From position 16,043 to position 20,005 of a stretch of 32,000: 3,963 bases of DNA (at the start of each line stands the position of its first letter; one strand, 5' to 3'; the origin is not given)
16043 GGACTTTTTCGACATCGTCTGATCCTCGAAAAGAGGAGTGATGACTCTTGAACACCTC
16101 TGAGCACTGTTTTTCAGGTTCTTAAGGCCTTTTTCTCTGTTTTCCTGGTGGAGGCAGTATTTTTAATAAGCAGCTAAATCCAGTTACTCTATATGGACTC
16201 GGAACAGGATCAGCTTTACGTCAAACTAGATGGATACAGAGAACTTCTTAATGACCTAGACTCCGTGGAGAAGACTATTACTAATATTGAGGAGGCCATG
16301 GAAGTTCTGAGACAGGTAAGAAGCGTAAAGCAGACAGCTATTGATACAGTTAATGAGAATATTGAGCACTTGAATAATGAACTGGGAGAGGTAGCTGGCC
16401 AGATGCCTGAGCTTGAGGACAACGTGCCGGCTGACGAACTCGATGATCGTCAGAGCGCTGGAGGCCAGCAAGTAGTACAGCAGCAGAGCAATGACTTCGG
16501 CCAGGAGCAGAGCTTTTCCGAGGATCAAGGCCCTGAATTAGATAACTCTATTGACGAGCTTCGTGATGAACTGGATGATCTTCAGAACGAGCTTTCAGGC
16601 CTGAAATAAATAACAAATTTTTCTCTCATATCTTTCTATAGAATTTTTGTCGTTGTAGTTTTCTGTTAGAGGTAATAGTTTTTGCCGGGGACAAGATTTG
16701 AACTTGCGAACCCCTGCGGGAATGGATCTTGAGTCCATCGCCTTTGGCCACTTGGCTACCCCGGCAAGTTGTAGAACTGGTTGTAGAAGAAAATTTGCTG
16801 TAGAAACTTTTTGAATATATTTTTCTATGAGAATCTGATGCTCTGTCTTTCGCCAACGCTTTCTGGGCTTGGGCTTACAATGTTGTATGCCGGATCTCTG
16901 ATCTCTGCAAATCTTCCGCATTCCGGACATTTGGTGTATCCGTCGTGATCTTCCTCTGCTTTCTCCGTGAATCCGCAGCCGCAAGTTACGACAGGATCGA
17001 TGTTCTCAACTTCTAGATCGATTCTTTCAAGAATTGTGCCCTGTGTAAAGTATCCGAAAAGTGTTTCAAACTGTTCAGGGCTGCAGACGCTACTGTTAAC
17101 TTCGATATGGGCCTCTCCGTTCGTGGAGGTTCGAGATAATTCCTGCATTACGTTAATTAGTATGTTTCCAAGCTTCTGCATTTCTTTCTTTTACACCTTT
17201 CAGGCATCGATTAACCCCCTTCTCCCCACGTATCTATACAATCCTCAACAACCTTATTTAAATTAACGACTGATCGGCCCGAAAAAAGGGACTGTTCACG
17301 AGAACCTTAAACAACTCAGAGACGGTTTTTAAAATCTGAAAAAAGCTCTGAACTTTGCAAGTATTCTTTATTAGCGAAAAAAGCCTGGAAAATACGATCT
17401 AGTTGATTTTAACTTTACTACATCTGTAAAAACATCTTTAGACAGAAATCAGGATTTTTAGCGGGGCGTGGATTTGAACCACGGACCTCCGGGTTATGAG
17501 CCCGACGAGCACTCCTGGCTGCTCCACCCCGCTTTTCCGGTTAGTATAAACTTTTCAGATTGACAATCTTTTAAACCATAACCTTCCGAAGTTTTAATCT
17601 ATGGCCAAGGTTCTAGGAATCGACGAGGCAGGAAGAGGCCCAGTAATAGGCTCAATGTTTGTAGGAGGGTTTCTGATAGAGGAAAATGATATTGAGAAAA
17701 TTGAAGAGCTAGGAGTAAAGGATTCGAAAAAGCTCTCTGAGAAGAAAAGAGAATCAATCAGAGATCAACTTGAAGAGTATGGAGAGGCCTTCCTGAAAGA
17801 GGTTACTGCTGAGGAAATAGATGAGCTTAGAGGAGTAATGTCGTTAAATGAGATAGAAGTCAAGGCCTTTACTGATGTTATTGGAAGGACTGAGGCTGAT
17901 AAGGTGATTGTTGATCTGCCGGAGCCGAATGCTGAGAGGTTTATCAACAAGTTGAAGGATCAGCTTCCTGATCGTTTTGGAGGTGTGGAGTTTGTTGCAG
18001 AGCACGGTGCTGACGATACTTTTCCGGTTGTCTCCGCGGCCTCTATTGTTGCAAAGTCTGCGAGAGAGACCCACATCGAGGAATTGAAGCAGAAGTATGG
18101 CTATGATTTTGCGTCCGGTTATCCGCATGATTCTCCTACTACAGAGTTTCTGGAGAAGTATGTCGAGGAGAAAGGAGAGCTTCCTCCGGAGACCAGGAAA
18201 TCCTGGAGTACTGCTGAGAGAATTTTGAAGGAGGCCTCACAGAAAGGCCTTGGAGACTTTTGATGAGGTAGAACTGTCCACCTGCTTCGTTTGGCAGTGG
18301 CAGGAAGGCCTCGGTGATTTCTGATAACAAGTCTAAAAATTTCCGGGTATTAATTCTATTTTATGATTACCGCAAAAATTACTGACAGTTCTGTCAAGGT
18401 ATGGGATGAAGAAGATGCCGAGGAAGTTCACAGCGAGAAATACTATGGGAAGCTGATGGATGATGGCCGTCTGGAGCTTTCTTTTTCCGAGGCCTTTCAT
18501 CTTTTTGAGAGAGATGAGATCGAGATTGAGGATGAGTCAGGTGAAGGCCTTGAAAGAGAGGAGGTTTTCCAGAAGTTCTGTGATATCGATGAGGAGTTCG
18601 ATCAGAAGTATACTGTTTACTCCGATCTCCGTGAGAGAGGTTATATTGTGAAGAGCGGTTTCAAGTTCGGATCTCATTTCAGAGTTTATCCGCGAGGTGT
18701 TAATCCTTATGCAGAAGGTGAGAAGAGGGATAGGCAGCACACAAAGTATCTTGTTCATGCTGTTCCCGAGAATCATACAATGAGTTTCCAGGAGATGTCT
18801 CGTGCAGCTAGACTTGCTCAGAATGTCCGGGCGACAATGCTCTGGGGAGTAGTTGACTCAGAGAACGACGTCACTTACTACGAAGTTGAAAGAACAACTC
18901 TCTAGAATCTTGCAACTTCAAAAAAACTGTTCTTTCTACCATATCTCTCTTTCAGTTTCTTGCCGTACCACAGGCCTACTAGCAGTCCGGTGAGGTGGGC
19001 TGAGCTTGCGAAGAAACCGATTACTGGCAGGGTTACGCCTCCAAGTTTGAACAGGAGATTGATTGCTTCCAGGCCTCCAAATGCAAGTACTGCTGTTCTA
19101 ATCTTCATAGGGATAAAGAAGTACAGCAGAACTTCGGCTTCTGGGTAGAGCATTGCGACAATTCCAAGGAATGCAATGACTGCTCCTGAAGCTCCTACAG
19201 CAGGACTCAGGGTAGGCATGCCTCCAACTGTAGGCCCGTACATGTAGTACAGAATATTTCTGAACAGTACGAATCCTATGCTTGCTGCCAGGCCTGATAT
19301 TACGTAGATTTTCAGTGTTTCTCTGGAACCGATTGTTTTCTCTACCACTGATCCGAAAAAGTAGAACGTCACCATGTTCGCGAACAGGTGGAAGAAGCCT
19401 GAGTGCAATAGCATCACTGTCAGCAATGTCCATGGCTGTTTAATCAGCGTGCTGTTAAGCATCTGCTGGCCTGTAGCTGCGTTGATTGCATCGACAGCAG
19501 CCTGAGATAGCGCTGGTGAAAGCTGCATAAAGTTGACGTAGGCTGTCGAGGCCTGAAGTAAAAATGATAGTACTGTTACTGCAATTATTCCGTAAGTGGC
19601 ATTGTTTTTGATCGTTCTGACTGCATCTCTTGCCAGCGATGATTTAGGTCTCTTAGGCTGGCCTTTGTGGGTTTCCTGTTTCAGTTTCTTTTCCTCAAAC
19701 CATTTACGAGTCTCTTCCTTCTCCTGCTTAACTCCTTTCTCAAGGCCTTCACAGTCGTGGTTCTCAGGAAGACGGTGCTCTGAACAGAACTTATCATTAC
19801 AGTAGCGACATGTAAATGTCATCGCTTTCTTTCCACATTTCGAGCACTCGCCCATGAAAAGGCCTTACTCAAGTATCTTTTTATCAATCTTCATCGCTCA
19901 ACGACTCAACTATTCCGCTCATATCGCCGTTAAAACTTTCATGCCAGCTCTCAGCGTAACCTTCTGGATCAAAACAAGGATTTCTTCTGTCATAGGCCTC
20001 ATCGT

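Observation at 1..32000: AGGCCT is a highly iterated palindrome (HIP1-like), about 15-fold over-represented in genes of both strands, all codon phases and spacers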

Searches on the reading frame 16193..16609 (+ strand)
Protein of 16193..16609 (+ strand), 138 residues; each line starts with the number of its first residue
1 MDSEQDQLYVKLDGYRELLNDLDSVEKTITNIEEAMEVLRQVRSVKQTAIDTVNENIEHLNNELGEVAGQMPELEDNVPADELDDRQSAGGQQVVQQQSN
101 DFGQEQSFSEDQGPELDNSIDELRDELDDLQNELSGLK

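Call 7: search_protein_families(library=ncbifam, proteins=[window:16193-16609:+])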
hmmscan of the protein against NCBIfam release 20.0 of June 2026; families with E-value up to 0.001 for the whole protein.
window:16193-16609:+ (138 aa): 6 families
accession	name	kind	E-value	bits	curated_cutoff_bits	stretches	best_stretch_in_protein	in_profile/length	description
NF045487.1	ASRP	equivalog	2.8e-06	26.2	300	1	2-137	131-268/593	archaea-specific SMC-related protein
TIGR02168.1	SMC_prok_B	equivalog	0.00014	19.8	567.35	1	17-134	243-360/1181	chromosome segregation protein SMC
TIGR02169.1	SMC_prok_A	equivalog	0.00023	19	729.4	1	16-136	762-880/1165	chromosome segregation protein SMC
TIGR04523.1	Mplasa_alph_rch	subfamily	0.00026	19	270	1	22-135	442-606/745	helix-rich protein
NF041034.1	Rad50_Sulf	equivalog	0.00035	18.6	1000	0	3-75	338-412/872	DNA double-strand break repair ATPase Rad50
NF033927.1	alph_xenorhab_B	subfamily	0.0007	19.1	40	0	15-80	140-205/223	alpha-xenorhabdolysin family binary toxin subunit B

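Call 40: search_protein_families(library=pfam, max_evalue=0.01, proteins=[window:16193-16609:+])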
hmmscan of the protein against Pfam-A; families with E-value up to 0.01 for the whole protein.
window:16193-16609:+ (138 aa): 12 families
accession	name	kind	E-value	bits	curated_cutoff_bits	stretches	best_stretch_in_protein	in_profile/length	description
PF05557.18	MAD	-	0.00032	19.7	30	1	20-133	408-526/661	Mitotic checkpoint protein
PF07544.18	Med9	-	0.00089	19.7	26.9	0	6-53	29-76/80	RNA polymerase II transcription mediator complex subunit 9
PF10473.14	CENP-F_leu_zip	-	0.0012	19.3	34.5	0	22-76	47-101/140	Leucine-rich repeats of kinetochore protein Cenp-F/LEK1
PF07303.18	Occludin_ELL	-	0.0023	19.1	31.2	0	11-62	20-71/101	Occludin homology domain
PF02996.22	Prefoldin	-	0.0037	17.6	23.2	0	24-62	81-119/120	Prefoldin subunit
PF25610.1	HR1_TOCA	-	0.0055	17.4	27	0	98-135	48-84/90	TOCA family HR1 domain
PF09177.16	STX6_10_61_N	-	0.0059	17.6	29.4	0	24-84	9-70/99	Syntaxin 6/10/61, N-terminal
PF05531.17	NPV_P10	-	0.0059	17.5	29.8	0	41-78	19-58/75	Nucleopolyhedrovirus P10 protein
PF23991.1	DUF7310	-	0.0061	17.5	40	0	22-71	5-53/83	Coiled-coil region of unknown function (DUF7310)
PF03036.21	Perilipin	-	0.0077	15.8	33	1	23-136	238-353/403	Perilipin family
PF13600.11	DUF4140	-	0.008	17.1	27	0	107-137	62-91/98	N-terminal domain of unknown function (DUF4140)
PF03961.19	FapA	-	0.0088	16.1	31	0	14-79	157-227/272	Flagellar Assembly Protein A beta solenoid domain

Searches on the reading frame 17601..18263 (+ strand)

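Call 7: search_protein_families(library=ncbifam, proteins=[window:17601-18263:+])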
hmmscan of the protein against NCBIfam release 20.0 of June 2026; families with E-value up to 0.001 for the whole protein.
window:17601-18263:+ (220 aa): 10 families
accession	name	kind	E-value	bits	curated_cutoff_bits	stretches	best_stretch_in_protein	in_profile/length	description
TIGR00729.1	TIGR00729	equivalog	1.9e-56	191.4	123.3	1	4-209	1-206/207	ribonuclease HII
NF000595.1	PRK00015.1-3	equivalog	4.6e-25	88.7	167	1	3-205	3-184/188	ribonuclease HII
NF000596.1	PRK00015.1-4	equivalog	1e-19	71.1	251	2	4-77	2-72/186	ribonuclease HII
NF010537.0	PRK13925.1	equivalog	1.1e-17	64.4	252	1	3-76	11-85/200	ribonuclease HII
NF011119.0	PRK14550.1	equivalog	4.8e-17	62.7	350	1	4-176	2-165/204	ribonuclease HII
TIGR00716.1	rnhC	equivalog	9e-17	61.3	161.2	1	4-173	83-253/284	ribonuclease HIII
NF000594.1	PRK00015.1-1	equivalog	1.7e-16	60.6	243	1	3-105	70-167/251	ribonuclease HII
NF000598.1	PRK00015.2-2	equivalog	1.8e-16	60.4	273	2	2-80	20-97/203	ribonuclease HII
NF010538.0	PRK13926.1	equivalog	2.6e-16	60.5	285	1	3-214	23-210/213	ribonuclease HII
NF000600.1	PRK00015.2-4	equivalog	7.3e-12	45.3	364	1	3-81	29-105/212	ribonuclease HII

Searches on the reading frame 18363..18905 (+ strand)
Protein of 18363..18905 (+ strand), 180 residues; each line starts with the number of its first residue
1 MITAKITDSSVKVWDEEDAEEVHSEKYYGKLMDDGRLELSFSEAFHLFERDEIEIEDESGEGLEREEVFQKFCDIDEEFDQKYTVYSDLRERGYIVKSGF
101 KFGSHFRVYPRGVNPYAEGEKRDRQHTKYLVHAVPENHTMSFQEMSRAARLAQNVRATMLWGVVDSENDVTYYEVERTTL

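Call 7: search_protein_families(library=ncbifam, proteins=[window:18363-18905:+])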
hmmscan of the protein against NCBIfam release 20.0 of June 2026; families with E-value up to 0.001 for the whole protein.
window:18363-18905:+ (180 aa): 6 families
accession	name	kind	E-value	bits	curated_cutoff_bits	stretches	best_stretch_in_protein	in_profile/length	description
NF006795.0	PRK09300.1-3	equivalog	5.2e-47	160.5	501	1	4-178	181-348/350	tRNA splicing endonuclease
TIGR00324.1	endA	equivalog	2.4e-32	112.3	59.6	1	13-177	13-176/177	tRNA-intron lyase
NF006796.0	PRK09300.1-4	equivalog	2.9e-31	108.7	518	1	4-178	174-333/335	tRNA splicing endonuclease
NF006794.0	PRK09300.1-1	equivalog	1.6e-24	86.4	383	1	4-179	177-345/346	tRNA splicing endonuclease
NF006797.0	PRK09300.1-5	equivalog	3.1e-18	66.1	292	1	77-178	197-285/290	tRNA splicing endonuclease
NF007086.0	PRK09539.1-3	equivalog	5.3e-05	23.9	101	1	126-175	35-84/92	tRNA-splicing endonuclease subunit beta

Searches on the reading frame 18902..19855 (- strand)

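Call 7: search_protein_families(library=ncbifam, proteins=[window:18902-19855:-])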
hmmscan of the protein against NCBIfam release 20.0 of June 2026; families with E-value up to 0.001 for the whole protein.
window:18902-19855:- (317 aa): 3 families
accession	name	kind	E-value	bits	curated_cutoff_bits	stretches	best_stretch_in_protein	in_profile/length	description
TIGR03902.1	rhom_GG_sort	equivalog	3.7e-06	27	84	1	139-204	14-80/154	rhombosortase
TIGR04239.1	rhombo_GlpG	equivalog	6.1e-05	22.9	250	1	136-298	130-265/271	rhomboid family intramembrane serine protease GlpG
NF008155.0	PRK10907.1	equivalog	0.00011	21.7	335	1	134-295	128-262/276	rhomboid family intramembrane serine protease GlpG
